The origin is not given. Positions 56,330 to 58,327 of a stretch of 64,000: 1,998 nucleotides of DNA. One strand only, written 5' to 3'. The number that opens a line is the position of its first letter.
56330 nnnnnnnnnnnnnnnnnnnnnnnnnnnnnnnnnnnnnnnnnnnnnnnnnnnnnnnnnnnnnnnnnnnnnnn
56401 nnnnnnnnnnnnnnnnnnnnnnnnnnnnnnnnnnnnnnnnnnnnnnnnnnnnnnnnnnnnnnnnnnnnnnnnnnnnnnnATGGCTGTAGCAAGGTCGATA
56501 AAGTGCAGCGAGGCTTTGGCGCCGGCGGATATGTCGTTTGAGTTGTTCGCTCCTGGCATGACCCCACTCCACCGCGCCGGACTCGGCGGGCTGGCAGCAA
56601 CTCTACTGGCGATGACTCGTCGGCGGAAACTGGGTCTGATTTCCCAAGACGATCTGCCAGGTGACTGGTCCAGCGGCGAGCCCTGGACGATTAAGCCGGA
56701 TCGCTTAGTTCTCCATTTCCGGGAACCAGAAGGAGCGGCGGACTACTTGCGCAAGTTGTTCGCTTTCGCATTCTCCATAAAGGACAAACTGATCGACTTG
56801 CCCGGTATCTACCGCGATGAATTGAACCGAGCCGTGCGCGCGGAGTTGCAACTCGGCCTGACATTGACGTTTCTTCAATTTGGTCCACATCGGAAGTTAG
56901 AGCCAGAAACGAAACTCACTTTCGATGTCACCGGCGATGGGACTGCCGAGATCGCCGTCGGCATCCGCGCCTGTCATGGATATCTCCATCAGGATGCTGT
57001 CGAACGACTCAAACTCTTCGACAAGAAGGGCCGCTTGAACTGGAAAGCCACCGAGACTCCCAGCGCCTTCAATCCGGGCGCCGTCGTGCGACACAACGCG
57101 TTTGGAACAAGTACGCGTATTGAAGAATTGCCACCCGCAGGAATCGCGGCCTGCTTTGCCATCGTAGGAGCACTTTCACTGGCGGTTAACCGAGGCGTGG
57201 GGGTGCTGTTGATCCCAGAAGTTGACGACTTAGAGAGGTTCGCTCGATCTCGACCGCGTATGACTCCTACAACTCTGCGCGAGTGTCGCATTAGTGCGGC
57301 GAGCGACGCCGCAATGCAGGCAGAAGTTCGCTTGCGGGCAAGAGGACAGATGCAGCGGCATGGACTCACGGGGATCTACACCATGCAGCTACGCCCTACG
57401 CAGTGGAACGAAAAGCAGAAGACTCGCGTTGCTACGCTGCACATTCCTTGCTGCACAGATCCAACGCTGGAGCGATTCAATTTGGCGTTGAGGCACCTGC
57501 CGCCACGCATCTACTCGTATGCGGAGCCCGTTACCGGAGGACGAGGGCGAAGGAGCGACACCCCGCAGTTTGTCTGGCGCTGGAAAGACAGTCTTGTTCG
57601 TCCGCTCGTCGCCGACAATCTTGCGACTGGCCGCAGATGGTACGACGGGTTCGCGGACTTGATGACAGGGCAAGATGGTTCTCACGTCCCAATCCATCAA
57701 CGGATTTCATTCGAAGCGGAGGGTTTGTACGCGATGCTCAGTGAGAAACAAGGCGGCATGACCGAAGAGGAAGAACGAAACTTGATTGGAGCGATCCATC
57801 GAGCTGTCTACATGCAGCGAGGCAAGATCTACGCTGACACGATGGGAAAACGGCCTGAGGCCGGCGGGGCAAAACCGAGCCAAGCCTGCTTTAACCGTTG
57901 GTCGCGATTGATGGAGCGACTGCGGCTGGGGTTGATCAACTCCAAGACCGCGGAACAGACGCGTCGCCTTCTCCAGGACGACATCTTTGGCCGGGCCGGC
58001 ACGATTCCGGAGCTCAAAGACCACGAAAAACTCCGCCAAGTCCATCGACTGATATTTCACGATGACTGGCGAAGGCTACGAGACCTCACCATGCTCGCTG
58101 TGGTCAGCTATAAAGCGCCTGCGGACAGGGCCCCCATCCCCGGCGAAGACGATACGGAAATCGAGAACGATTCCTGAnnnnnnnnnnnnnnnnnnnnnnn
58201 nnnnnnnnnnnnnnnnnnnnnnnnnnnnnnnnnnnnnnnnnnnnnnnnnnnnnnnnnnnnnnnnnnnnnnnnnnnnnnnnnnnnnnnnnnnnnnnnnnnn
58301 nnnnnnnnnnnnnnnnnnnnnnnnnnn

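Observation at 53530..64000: Type I CRISPR-Cas with cas6-cas3-cas8-cas7-cas5-cas4/cas1-cas2 order (I-B / former I-MYXAN-like), Cas4-Cas1 fusion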

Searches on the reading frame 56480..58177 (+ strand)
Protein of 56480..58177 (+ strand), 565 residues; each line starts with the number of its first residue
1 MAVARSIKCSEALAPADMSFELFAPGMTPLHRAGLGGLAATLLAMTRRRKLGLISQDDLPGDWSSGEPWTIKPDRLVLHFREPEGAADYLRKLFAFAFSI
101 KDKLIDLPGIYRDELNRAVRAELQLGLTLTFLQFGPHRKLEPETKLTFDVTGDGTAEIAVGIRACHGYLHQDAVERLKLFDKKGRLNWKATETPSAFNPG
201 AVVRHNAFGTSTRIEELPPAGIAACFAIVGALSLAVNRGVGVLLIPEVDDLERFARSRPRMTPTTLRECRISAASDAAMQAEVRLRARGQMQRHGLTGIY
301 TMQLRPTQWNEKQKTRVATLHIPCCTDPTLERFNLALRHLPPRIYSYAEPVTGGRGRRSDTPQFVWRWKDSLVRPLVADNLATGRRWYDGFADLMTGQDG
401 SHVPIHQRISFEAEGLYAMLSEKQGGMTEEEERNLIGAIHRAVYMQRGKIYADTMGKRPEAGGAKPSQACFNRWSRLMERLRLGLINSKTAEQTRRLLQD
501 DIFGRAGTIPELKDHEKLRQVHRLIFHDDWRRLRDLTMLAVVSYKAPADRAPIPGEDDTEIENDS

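Call 6: search_protein_families(library=ncbifam, proteins=[window:56480-58177:+], max_evalue=0.01)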
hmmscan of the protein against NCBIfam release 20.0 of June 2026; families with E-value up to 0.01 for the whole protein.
window:56480-58177:+ (565 aa): 2 families
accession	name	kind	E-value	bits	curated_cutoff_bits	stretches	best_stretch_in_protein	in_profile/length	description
TIGR03485.1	cas_csx13_N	hypoth_equivalog_domain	4.2e-45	153.9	80.85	1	19-341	2-310/316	type I-MYXAN CRISPR-associated Cas8a1/Cmx1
TIGR03486.1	cas_csx13_C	hypoth_equivalog_domain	5.8e-20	72.2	47.4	1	377-545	1-152/152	CRISPR-associated protein Cas8a1/Csx13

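Call 7: search_protein_families(library=pfam, proteins=[window:56480-58177:+], max_evalue=0.01)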
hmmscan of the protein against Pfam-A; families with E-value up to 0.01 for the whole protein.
window:56480-58177:+ (565 aa): 0 families

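Call 8: search_protein_families(library=padloc, proteins=[window:56480-58177:+], max_evalue=0.01)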
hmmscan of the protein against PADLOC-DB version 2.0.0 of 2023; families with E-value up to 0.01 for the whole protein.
window:56480-58177:+ (565 aa): 4 families
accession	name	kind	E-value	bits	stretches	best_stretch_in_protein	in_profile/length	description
PDLC00967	Cas8a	-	1.1e-45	153.9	1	19-341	2-310/316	"CRISPR-associated protein Cas8a1/Csx13, MYXAN subtype"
PDLC01326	Cas8b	-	2.3e-37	126.6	1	19-340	2-289/295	CAS-I-B; effector_LS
PDLC00965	Cas8a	-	1.5e-20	72.2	1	377-545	1-152/152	"CRISPR-associated protein Cas8a1/Csx13, MYXAN subtype, C-terminal region"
PDLC01327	Cas8b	-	2.6e-16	58.2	1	377-545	1-140/140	CAS-I-B; effector_LS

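Call 14: find_homologous_proteins(query=window:56480-58177:+)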
Query window:56480-58177:+ (565 aa): 357 proteins with E <= 0.001 among 8000 candidates; the best 120 are listed.
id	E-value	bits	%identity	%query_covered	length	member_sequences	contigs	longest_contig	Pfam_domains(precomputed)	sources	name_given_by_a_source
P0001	0.0e+0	1264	100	97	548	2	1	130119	PF27372.1,PF27281.1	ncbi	ncbi:MAG: type I-MYXAN CRISPR-associated Cas8a1/Cmx1 [Pirellulaceae bacterium]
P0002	2.8e-242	823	66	98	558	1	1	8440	PF27372.1,PF27281.1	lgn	-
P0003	3.8e-238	810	66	97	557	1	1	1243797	PF27372.1,PF27281.1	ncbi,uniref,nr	ncbi:type I-MYXAN CRISPR-associated Cas8a1/Cmx1 [Thalassoroseus pseudoceratinae]|uniref:type I-MYXAN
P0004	7.1e-179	614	52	99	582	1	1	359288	PF27372.1,PF27281.1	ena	-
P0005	8.1e-166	571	52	94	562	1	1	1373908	PF27372.1,PF27281.1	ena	-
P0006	1.2e-151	524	49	98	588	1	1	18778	PF27372.1,PF27281.1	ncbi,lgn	-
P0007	1.8e-151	524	48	96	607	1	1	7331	PF27372.1,PF27281.1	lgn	-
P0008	1.4e-149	517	51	95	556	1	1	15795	PF27372.1,PF27281.1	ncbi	-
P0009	7.1e-145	502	46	100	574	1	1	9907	PF27372.1,PF27281.1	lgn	-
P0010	2.7e-142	493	46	98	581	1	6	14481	PF27372.1,PF27281.1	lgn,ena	-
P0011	4.6e-142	493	45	96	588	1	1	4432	PF27372.1,PF27281.1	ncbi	-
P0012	1.5e-140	488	48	96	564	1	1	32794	PF27372.1,PF27281.1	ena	-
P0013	9.1e-139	482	48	96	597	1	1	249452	PF27372.1,PF27281.1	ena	-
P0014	1.6e-135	471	47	95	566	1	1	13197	PF27372.1,PF27281.1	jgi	jgi:CRISPR-associated protein Cas8a1/Csx13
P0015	7.2e-134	465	46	97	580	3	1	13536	PF27372.1,PF27281.1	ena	-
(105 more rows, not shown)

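Call 19: find_related_loci(query=A1, collection=genome_contigs, flank=10000)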
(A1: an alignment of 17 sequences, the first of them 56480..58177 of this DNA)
Query A1 (565 aa) in genome_contigs; peptide patterns used: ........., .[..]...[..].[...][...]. (x = any residue, [..] = any of these).
391 stretches matched a pattern; 74 encode a relative of the query (tblastn E <= 1e-3); 74 distinct loci.
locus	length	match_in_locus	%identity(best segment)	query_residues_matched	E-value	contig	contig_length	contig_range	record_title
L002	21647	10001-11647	47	14-548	1e-143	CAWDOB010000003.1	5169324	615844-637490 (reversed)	MAG: uncultured Planctomycetaceae bacterium isolate MFD03250.bin.2.18 genome assembly, contig: contig_2863, whole genome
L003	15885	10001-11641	44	8-552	1e-125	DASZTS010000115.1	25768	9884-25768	MAG TPA_asm: Pirellulales bacterium isolate SMAG_U6082 k141_520120, whole genome shotgun sequence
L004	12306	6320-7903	44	16-557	3e-125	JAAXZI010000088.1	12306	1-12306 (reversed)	MAG: Phycisphaerae bacterium isolate AS01afH2WH_3 15457_AS01, whole genome shotgun sequence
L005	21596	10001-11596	42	1-544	2e-120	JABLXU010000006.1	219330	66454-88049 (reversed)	MAG: Candidatus Omnitrophota bacterium isolate Ch114 contig6, whole genome shotgun sequence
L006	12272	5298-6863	43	14-544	2e-120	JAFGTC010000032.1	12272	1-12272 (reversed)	MAG: Candidatus Omnitrophota bacterium isolate Zod_Metabat.949 k87_1188254, whole genome shotgun sequence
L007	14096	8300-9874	41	11-544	2e-118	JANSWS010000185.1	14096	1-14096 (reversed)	MAG: bacterium isolate bin.5 k141_470658_length_14096_cov_15.0000, whole genome shotgun sequence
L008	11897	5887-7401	44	1-513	1e-118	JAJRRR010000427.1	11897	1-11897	MAG: Planctomycetota bacterium isolate Dive100_bin3.45 k141_1149886, whole genome shotgun sequence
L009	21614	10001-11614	43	1-545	5e-118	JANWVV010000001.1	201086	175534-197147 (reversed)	MAG: Gemmataceae bacterium isolate SKYG125 NODE_1_length_201086_cov_41.979309, whole genome shotgun sequence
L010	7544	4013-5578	42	14-544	5e-118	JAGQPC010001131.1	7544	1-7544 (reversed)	MAG: Planctomycetales bacterium isolate HKST-UBA30 2012-05-30_1_(paired)_contig_571812, whole genome shotgun sequence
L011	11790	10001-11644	41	5-544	3e-117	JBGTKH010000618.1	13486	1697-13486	MAG: Pirellulaceae bacterium isolate JTS-RE308 k141_5109250, whole genome shotgun sequence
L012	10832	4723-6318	43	8-544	6e-116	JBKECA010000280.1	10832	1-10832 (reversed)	MAG: Planctomycetaceae bacterium isolate VLC_058 k121_13292331, whole genome shotgun sequence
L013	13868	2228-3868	41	8-546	6e-116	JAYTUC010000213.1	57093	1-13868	MAG: Fimbriiglobus sp. isolate GFS_5483 GFS_5483_212, whole genome shotgun sequence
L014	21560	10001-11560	41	18-544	6e-115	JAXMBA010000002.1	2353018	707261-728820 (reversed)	MAG: Gemmataceae bacterium isolate STL-PLA24 C1.164.fa-2, whole genome shotgun sequence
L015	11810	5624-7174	42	18-544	3e-114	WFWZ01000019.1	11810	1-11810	MAG: Planctomycetaceae bacterium isolate S141_3 k151_110679, whole genome shotgun sequence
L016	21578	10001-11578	41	2-549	1e-113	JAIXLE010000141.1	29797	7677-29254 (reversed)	MAG: Bacteroidales bacterium isolate UW1SPNA076 one-stage_bin076_NODE_1422, whole genome shotgun sequence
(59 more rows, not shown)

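Call 34: search_solved_structures(query=window:56480-58177:+, max_evalue=1)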
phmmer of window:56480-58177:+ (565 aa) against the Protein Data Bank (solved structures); distinct sequences matched with E-value up to 1: 5.
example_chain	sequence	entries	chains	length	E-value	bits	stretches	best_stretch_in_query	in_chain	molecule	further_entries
8fcj_I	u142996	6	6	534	2.5e-10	42.7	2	371-563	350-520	Type I-B CRISPR-associated protein Cas8 | Type I-MYXAN CRISPR-associated Cas8a1/Cmx1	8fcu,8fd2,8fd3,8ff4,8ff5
5dds_A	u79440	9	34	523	0.32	12.6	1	338-401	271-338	CrmG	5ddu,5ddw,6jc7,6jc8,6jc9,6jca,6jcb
8fcj_J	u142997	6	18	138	0.64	11.7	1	477-564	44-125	Type I-B CRISPR-associated protein Cas11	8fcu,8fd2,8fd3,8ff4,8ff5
4kef_A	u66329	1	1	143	0.85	11.3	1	324-404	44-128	Cofilin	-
4rzp_A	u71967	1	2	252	0.91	11.2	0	486-535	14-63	Engineered Protein OR366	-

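Call 60: find_encoding_contigs(protein=P0001, flank=10000, max_places=3)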
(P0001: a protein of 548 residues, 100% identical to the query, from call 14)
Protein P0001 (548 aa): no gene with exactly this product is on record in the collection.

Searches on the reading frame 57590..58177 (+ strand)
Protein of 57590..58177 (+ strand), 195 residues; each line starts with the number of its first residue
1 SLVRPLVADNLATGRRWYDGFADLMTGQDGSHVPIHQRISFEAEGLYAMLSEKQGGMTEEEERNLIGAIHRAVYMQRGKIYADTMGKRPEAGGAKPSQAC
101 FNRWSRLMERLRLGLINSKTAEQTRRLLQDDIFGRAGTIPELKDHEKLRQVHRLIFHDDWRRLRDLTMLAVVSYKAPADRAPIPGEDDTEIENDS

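Call 37: search_solved_structures(query=window:57590-58177:+, max_evalue=1, show_alignments=2)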
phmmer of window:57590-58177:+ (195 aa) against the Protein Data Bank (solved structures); distinct sequences matched with E-value up to 1: 3.
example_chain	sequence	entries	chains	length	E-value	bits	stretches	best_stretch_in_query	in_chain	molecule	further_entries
8fcj_I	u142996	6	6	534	4.9e-05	26.6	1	3-193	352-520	Type I-B CRISPR-associated protein Cas8 | Type I-MYXAN CRISPR-associated Cas8a1/Cmx1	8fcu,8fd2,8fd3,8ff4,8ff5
4rzp_A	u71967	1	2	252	0.0051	20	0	116-164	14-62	Engineered Protein OR366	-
8fcj_J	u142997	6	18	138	0.16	15.1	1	107-194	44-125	Type I-B CRISPR-associated protein Cas11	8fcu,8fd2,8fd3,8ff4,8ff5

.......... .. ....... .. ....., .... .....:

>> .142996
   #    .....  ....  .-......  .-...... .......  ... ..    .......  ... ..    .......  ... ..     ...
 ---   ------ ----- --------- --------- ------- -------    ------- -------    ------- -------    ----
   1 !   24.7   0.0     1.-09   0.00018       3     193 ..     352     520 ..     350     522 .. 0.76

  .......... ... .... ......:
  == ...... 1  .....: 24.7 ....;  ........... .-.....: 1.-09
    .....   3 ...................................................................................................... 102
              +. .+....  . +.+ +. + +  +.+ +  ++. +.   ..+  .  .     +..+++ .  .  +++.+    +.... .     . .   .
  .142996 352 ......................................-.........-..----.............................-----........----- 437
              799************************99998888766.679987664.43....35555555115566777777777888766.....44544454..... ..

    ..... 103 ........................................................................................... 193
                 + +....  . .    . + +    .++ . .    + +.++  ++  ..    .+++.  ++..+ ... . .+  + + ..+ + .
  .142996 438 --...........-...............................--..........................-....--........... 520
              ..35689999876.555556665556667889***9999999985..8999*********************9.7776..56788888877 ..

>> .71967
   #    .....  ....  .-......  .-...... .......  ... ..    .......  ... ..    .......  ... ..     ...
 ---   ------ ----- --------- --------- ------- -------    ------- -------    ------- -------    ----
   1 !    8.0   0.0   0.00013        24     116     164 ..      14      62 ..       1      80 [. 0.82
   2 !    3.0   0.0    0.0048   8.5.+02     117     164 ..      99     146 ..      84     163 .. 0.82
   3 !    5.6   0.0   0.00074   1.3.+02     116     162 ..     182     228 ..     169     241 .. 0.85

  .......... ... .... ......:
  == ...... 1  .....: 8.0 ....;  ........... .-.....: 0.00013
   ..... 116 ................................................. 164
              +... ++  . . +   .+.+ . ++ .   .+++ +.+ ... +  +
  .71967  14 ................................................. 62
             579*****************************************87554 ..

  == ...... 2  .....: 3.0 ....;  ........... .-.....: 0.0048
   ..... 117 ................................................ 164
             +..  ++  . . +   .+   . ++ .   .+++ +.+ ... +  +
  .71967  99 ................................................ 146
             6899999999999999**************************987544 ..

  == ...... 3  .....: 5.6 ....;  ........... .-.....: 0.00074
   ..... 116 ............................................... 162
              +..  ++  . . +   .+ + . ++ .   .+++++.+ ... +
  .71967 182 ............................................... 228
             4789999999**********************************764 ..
